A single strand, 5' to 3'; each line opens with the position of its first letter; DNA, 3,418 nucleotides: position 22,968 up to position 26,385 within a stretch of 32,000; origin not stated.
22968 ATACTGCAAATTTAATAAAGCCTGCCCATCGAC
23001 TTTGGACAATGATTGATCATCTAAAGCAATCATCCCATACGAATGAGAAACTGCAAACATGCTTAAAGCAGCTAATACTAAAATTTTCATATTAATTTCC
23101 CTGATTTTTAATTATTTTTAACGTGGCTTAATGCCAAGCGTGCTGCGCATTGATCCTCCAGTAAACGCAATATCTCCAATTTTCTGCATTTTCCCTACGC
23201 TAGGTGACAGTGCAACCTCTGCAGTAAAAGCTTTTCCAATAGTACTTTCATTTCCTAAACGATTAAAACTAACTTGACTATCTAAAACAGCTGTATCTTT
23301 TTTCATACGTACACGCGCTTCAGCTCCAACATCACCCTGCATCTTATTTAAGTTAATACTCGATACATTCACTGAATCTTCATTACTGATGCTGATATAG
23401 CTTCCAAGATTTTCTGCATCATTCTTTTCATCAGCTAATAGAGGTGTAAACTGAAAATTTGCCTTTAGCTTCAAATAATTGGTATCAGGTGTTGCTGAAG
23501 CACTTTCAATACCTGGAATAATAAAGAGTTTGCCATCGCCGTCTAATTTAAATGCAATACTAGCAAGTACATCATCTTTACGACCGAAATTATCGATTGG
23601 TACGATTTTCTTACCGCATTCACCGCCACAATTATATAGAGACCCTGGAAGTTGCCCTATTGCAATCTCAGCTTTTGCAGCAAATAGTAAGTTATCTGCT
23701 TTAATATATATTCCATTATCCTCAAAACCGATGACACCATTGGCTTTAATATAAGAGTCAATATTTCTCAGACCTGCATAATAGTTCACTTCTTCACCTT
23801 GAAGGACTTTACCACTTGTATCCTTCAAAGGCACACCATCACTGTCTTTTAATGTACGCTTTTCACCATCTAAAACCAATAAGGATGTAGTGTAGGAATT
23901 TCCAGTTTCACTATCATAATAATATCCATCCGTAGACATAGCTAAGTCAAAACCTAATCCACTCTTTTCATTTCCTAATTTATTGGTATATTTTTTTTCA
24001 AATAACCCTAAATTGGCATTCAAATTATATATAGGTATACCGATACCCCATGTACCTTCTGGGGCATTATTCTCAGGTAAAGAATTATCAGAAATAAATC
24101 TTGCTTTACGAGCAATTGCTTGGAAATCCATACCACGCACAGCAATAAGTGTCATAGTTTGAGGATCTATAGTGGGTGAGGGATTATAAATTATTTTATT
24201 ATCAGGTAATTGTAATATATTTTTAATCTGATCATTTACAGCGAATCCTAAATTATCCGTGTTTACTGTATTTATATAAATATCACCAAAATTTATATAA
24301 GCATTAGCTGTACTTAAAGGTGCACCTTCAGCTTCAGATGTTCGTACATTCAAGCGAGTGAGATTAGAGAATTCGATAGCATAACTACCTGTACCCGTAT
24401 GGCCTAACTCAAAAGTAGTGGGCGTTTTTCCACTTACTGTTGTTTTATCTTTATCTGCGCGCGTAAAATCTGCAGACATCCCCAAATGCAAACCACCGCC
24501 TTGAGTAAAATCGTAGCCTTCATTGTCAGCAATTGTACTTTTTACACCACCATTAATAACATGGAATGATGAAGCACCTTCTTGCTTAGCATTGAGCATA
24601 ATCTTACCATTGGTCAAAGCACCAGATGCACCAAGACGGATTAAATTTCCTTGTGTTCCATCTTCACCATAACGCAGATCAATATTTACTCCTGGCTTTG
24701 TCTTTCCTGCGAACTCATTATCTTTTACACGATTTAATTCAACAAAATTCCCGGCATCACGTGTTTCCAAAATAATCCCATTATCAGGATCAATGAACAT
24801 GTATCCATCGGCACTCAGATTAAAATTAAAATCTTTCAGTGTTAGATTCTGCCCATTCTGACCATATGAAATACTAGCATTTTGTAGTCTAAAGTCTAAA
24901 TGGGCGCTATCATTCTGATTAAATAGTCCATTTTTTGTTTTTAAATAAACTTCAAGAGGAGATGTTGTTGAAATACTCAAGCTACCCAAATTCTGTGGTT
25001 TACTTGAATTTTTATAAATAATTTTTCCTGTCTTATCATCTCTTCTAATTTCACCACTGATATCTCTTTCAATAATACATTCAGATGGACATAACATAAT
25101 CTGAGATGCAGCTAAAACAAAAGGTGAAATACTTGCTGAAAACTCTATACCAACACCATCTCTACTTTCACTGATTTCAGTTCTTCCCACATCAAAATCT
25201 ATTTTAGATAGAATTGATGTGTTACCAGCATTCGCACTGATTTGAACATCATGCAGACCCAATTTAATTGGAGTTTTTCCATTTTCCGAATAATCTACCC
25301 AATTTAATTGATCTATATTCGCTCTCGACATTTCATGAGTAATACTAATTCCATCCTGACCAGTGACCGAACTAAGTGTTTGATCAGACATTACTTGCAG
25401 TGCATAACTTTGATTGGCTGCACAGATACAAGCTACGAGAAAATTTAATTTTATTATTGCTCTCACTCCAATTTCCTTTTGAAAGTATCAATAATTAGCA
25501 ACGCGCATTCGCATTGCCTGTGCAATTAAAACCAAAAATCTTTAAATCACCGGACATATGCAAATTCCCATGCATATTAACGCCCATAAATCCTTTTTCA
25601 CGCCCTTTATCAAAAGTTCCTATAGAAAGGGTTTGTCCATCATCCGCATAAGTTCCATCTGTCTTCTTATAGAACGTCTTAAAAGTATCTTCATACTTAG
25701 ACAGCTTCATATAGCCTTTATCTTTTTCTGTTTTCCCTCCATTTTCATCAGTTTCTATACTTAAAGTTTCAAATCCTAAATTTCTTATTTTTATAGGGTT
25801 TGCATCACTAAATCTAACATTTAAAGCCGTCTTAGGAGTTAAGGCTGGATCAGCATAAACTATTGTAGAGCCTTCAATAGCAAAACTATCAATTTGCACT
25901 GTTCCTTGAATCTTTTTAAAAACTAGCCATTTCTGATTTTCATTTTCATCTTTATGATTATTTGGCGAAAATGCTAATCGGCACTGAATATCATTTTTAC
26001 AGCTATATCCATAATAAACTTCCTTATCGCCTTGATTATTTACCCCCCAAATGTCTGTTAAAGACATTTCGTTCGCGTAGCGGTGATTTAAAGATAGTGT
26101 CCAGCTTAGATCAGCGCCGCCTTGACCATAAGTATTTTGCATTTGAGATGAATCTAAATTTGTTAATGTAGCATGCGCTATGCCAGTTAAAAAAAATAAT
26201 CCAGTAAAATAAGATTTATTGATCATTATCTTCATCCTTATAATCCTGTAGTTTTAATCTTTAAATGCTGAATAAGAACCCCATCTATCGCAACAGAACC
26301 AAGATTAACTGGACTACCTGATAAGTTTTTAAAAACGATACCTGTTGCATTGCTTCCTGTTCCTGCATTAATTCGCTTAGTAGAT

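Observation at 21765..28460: Insulated four-gene operon of signal-peptide proteins with no recognisable assembly or secretion machinery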

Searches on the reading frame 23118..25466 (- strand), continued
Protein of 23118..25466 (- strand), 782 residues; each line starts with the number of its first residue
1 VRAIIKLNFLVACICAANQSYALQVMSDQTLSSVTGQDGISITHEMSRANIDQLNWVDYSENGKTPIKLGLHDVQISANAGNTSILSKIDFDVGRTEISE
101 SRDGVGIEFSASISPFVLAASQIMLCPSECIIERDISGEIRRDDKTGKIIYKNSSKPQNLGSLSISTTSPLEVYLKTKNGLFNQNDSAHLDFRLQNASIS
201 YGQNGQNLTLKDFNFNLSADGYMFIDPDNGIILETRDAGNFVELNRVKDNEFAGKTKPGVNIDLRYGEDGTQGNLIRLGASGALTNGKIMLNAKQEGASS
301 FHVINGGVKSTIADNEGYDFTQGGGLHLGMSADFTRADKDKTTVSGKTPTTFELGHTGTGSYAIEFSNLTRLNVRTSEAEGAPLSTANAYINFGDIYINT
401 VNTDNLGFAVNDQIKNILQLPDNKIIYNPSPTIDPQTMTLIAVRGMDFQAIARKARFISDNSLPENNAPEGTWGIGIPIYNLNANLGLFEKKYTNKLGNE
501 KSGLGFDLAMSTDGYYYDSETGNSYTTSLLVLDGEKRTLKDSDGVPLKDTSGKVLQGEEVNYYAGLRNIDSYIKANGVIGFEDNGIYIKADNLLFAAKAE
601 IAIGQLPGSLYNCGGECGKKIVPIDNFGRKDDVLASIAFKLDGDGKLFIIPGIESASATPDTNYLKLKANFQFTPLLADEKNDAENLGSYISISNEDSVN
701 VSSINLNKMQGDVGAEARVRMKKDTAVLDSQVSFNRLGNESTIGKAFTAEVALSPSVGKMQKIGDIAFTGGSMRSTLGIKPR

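Call 101: search_solved_structures(query=A7, max_evalue=10)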
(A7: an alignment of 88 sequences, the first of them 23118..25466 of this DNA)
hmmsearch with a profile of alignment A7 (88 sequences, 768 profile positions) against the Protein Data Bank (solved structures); distinct sequences matched with E-value up to 10: 0.

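Call 108: search_protein_families(library=pfam, proteins=[L034:448-1917:-, L034:1853-2773:+, L034:3436-4740:-, L034:4799-5161:-, L034:5204-5890:-, L034:5890-6492:-, L034:12164-13555:-, L034:13702-15444:-, L034:16616-18022:+, L039:5207-6688:+], max_evalue=0.001)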
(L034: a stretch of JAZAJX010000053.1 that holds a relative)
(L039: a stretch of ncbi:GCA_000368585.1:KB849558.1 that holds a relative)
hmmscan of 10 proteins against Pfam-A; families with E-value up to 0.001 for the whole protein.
L034:448-1917:- (489 aa): 2 families
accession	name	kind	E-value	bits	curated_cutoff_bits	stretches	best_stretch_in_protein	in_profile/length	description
PF00206.25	Lyase_1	-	5e-90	302.5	27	1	46-369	1-312/312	Lyase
PF10415.14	FumaraseC_C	-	1.2e-20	74.1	32.5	1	435-488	1-54/54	Fumarase C C-terminus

L034:1853-2773:+ (307 aa): 1 family
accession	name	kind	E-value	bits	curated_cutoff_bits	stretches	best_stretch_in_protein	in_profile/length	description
PF01541.30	GIY-YIG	-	3.5e-07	30.9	22.6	1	48-118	3-73/78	GIY-YIG catalytic domain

L034:3436-4740:- (434 aa): 13 families
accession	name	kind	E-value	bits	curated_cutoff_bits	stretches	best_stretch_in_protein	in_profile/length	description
PF07719.23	TPR_2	-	8.9e-15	54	27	1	107-133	3-29/34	Tetratricopeptide repeat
PF00515.34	TPR_1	-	3.6e-13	49.2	27.8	1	107-133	3-29/34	Tetratricopeptide repeat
PF13181.12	TPR_8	-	8.2e-12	44.7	25.7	1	107-136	3-32/34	Tetratricopeptide repeat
PF13432.12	TPR_16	-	1.2e-11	45.2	32.7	1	42-97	2-57/65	Tetratricopeptide repeat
PF13505.12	OMP_b-brl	-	4.7e-08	33.8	28.7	1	293-430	44-173/175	Outer membrane protein beta-barrel domain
PF13424.12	TPR_12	-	9.3e-08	32.6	30.1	1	76-135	8-75/77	Tetratricopeptide repeat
PF13174.12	TPR_6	-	1e-07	32.5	26.3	0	107-132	2-27/33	Tetratricopeptide repeat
PF14559.12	TPR_19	-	5.9e-06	27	25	0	47-90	1-44/68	Tetratricopeptide repeat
PF13176.12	TPR_7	-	6.5e-05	23.2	27.9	0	107-136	1-30/36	Tetratricopeptide repeat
PF10082.15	BBP2_2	-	8.1e-05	22.1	23.7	1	348-428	302-374/378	Putative beta-barrel porin 2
PF13431.12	TPR_17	-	0.00017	22.1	24.4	0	107-125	15-33/34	Tetratricopeptide repeat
PF13374.12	TPR_10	-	0.00027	21.3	27.5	0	107-135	4-32/42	Tetratricopeptide repeat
PF13428.12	TPR_14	-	0.00032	21.5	23.5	0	107-133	3-29/44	Tetratricopeptide repeat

L034:4799-5161:- (120 aa): 0 families

L034:5204-5890:- (228 aa): 1 family
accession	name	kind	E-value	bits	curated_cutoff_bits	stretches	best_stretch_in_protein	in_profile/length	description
PF13490.11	zf-HC2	-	0.00015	22.2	22.2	1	3-37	1-35/35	Putative zinc-finger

L034:5890-6492:- (200 aa): 4 families
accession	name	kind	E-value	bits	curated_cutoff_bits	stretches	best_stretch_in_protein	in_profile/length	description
PF04542.20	Sigma70_r2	-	4e-14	52.6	24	1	22-88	2-70/71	Sigma-70 region 2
PF08281.18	Sigma70_r4_2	-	4.4e-13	49.1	25.7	1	128-179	3-54/54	Sigma-70, region 4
PF04545.22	Sigma70_r4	-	7.8e-09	35.4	24.1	1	133-180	2-49/50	Sigma-70, region 4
PF07638.17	Sigma70_ECF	-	3.7e-05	24.2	21.1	1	71-182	79-182/185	ECF sigma factor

L034:12164-13555:- (463 aa): 7 families
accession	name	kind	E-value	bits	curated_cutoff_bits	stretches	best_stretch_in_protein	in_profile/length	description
PF12631.12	MnmE_helical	-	1.8e-59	201.8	40.1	1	132-460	1-211/211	MnmE helical domain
PF10396.14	TrmE_N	-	5.1e-42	143.2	29.8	1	15-129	1-117/117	GTP-binding protein TrmE N-terminus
PF01926.29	MMR_HSR1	-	3e-24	85.8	21.9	1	228-347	2-112/113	50S ribosome-binding GTPase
PF02421.24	FeoB_N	-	1.2e-09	38.4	27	1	227-316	2-90/156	Ferrous iron transport protein B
PF00350.29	Dynamin_N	-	0.00042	20.8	27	0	229-262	2-34/168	Dynamin family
PF00005.33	ABC_tran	-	0.00061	20.8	25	0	222-300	8-72/137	ABC transporter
PF04548.22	AIG1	-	0.0008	19.2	27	0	227-312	2-90/212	AIG1 family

L034:13702-15444:- (580 aa): 2 families
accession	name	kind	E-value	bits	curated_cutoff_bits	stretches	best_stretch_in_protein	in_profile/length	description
PF14849.12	YidC_periplas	-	4.2e-92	309.5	24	1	88-370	2-282/283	YidC periplasmic domain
PF02096.25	60KD_IMP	-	7.6e-65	218.3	35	1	396-574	1-163/163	60Kd inner membrane protein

L034:16616-18022:+ (469 aa): 9 families
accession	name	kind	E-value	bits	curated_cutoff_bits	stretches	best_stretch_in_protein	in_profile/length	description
PF00308.24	Bac_DnaA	-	2.7e-71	239.4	23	1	133-293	1-160/162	Bacterial DnaA ATPAse domain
PF08299.17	Bac_DnaA_C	-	8.1e-32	109.5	31.5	1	378-446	1-69/69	Bacterial dnaA protein helix-turn-helix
PF11638.13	DnaA_N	-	5e-22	77.8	24.6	1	3-65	1-63/65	DnaA N-terminal domain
PF00004.35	AAA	-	2e-07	31.9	21.2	1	170-278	1-112/131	ATPase family associated with various cellular activities (AAA)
PF01695.23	IstB_IS21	-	3.9e-07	30.3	24.1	1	170-272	95-194/238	IstB-like ATP binding protein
PF13401.12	AAA_22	-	9.1e-05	23.2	27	0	168-271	6-91/130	AAA domain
PF01637.24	ATPase_2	-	0.00031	21.1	33.2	1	163-281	16-126/225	ATPase domain predominantly from Archaea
PF13173.12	AAA_14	-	0.00058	20.3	27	0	168-267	3-94/129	AAA domain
PF13191.12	AAA_16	-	0.00089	20.2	32.6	0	159-260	16-124/167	AAA ATPase domain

L039:5207-6688:+ (494 aa): 2 families
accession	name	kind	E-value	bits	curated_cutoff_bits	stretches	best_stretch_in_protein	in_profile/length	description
PF04820.20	Trp_halogenase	-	4.5e-104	349.3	21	1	9-464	1-446/458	Tryptophan halogenase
PF07992.20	Pyr_redox_2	-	0.00042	20.3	26.1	0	9-48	2-39/291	Pyridine nucleotide-disulphide oxidoreductase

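Call 119: search_protein_families(library=pfam, proteins=[L020:10559-11581:+], max_evalue=0.01)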
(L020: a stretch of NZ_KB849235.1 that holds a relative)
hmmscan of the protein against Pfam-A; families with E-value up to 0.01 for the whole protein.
L020:10559-11581:+ (341 aa): 6 families
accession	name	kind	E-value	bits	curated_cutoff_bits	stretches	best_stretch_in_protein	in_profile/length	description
PF00665.32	rve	-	1.4e-12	48.2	32.6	1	179-269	5-102/102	Integrase core domain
PF13936.12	HTH_38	-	2.4e-11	43.6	27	1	7-51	1-44/44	Helix-turn-helix domain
PF13565.12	HTH_32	-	1.7e-05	25.7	33.7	1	69-123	20-71/73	Homeodomain-like domain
PF13384.12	HTH_23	-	4.3e-05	23.6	24.6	0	18-50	8-40/50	Homeodomain-like domain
PF13683.12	rve_3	-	0.00012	22.2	26.5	1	258-320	2-67/67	Integrase core domain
PF08279.18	HTH_11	-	0.00039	20.7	25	0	20-49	8-37/55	HTH domain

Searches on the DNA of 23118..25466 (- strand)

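Call 116: build_rna_model(alignment_id=A10, structure=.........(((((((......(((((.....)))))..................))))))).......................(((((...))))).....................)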
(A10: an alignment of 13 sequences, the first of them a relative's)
Model R1 built from alignment A10 (13 sequences, 119 columns); structure: as given.
model positions 117; base pairs 17; branch points 1; effective number of sequences 1.11; information 0.591 bits per position. Calibrated on 0.2 Mb of random sequence (short: E-values are rough).
structure used (alignment columns):
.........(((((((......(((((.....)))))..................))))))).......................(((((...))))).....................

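Call 117: search_with_rna_model(model_id=R1, sources=[window, L001, L002, L003, L004, L005, L006, L007, L008, L009, L010, L011, L012, L013, L014, L015, L016, L017, L018, L019, L020, L021, L022, L023, L024, L025, L026, L027, L028, L029, L030, L031, L032, L033, L034, L039, L040, L041, L042, L043, L044, L064, L159], max_evalue=1, make_alignment=true)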
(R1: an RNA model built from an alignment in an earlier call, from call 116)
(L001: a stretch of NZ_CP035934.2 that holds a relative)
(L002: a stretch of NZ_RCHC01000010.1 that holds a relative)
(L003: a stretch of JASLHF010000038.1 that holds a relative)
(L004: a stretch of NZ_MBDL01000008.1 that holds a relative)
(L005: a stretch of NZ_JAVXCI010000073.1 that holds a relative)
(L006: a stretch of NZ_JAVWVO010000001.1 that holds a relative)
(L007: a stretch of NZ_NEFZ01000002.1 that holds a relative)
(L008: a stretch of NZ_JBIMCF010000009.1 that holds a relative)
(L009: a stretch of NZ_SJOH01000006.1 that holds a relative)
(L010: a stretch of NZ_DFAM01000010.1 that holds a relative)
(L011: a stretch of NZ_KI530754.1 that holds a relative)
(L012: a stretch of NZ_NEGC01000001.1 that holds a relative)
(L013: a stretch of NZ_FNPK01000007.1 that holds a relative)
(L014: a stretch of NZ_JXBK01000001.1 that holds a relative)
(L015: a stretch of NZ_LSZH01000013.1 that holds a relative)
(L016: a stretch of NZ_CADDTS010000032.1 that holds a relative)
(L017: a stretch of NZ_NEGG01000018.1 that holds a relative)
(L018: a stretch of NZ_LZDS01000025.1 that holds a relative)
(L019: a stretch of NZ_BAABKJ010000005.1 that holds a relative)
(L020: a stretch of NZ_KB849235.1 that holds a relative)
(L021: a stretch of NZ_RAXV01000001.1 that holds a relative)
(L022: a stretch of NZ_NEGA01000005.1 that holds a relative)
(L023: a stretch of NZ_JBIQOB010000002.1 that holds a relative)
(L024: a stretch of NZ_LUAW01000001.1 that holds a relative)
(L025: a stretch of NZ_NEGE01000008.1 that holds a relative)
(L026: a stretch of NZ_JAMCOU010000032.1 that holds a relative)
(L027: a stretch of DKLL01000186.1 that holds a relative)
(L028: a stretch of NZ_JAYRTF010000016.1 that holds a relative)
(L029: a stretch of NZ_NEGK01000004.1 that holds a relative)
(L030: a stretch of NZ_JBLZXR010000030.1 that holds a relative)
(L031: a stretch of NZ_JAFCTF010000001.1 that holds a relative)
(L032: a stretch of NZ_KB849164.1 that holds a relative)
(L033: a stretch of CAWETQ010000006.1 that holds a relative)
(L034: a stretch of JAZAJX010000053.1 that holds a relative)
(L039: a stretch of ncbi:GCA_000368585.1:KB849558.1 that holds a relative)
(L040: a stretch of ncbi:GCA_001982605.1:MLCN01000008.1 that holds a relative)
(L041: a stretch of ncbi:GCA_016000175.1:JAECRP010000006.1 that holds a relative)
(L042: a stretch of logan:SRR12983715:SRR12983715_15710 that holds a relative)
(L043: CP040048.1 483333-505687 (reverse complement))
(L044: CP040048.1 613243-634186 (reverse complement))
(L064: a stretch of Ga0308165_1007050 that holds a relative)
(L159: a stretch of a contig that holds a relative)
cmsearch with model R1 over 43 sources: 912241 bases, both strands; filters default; matches with E-value up to 1: 39.
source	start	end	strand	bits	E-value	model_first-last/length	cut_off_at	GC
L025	7142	7259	+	147.8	9.4e-34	1-117/117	no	0.34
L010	7144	7260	+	147.5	1.1e-33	1-117/117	no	0.35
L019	7016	7132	+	147.4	1.2e-33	1-117/117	no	0.34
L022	7723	7840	+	146.6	1.9e-33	1-117/117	no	0.33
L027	7145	7262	+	145.4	3.8e-33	1-117/117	no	0.34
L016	7460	7576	+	143.8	9.3e-33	1-117/117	no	0.31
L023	7016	7132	+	143.7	1e-32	1-117/117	no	0.36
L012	7705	7822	+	142.8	1.7e-32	1-117/117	no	0.34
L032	7705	7822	+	139.6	1.1e-31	1-117/117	no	0.34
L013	7705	7822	+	138.5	2.1e-31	1-117/117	no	0.35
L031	7145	7259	+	138.2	2.5e-31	1-117/117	no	0.31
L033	7669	7786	+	136.9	5.4e-31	1-117/117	no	0.35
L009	5391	5506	+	134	2.9e-30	1-117/117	no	0.3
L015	5542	5658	+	132.6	6.4e-30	1-117/117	no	0.36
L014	7715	7830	+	122.2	2.8e-27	1-117/117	no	0.34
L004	7130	7246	+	62.4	3.5e-12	1-117/117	no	0.36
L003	7083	7198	+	57.5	6.1e-11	1-117/117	no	0.4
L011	7734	7845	+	55.1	2.5e-10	1-117/117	no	0.35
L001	7115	7230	+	53.1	8e-10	1-117/117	no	0.37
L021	4228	4344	+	52.7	9.6e-10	1-117/117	no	0.34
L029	7713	7827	+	52.2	1.3e-09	1-117/117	no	0.38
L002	7111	7227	+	51.3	2.2e-09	1-117/117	no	0.38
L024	7685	7798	+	45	8.5e-08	1-117/117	no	0.4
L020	7729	7838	+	45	8.5e-08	1-117/117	no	0.41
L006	7729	7838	+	44.2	1.4e-07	1-117/117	no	0.4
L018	7049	7170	+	43.6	1.9e-07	1-117/117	no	0.35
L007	7728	7838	+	43.6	2e-07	1-117/117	no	0.39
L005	7075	7191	+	43.4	2.3e-07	1-117/117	no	0.41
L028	7149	7262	+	42.2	4.5e-07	1-117/117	no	0.42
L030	7085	7206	+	41.8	5.7e-07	1-117/117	no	0.36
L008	7729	7838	+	41.6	6.4e-07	1-117/117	no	0.4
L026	7088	7209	+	40.9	9.7e-07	1-117/117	no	0.37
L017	7109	7209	+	39.3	2.4e-06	1-117/117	no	0.36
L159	4498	4617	-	27.7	0.002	1-117/117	no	0.38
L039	6820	6922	+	24.4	0.014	1-117/117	no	0.33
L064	2206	2282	+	21.7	0.066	1-117/117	no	0.39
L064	3618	3727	+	19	0.33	1-117/117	no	0.31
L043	7034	7156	+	17.5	0.76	1-117/117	no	0.4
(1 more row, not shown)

Alignment A11: 39 matches aligned to the model, 174 columns, each read 5' to 3' on its own strand. Consensus structure (alignment columns), stored with it:
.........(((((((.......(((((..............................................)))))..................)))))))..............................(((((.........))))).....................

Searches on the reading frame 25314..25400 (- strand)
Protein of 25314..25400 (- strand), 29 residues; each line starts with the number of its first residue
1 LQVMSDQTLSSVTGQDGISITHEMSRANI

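Call 121: search_protein_families(library=ncbifam, proteins=[window:25314-25400:-], max_evalue=10)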
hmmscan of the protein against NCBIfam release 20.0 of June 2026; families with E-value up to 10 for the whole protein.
seq(29 aa): 1 family
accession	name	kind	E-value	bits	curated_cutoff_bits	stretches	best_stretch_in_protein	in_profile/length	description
NF050077.1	pilus_FilA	exception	3.1e-06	26.8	220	1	1-27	21-47/279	putative pilus system protein FilA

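Call 122: search_protein_families(library=pfam, proteins=[window:25314-25400:-], max_evalue=10)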
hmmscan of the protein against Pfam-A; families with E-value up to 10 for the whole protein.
seq(29 aa): 1 family
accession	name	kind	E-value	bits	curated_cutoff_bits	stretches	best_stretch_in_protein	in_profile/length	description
PF19657.4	DUF6160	-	2.2e-06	28.3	27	1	1-26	24-48/96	Family of unknown function (DUF6160)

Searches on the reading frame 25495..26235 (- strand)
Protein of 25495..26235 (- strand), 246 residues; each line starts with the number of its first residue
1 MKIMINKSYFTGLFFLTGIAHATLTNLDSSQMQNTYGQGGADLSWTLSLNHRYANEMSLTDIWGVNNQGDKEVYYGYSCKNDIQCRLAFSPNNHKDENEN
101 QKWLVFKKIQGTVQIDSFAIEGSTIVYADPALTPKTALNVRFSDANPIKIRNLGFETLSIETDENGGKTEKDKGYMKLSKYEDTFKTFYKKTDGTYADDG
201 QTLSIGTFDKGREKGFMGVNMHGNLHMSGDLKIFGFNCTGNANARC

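Call 3: search_protein_families(library=pfam, proteins=[window:25495-26235:-], max_evalue=1)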
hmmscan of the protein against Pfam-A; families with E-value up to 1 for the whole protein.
window:25495-26235:- (246 aa): 1 family
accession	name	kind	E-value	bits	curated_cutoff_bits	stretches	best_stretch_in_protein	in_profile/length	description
PF19657.4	DUF6160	-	0.0017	19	27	1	1-48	1-48/96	Family of unknown function (DUF6160)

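Call 4: search_protein_families(library=ncbifam, proteins=[window:25495-26235:-], max_evalue=1)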
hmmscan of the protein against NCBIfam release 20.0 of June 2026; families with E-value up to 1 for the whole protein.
window:25495-26235:- (246 aa): 0 families

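Call 39: search_solved_structures(query=A3, max_evalue=10)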
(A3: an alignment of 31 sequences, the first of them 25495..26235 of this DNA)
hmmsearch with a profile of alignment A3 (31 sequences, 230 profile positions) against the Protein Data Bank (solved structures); distinct sequences matched with E-value up to 10: 0.
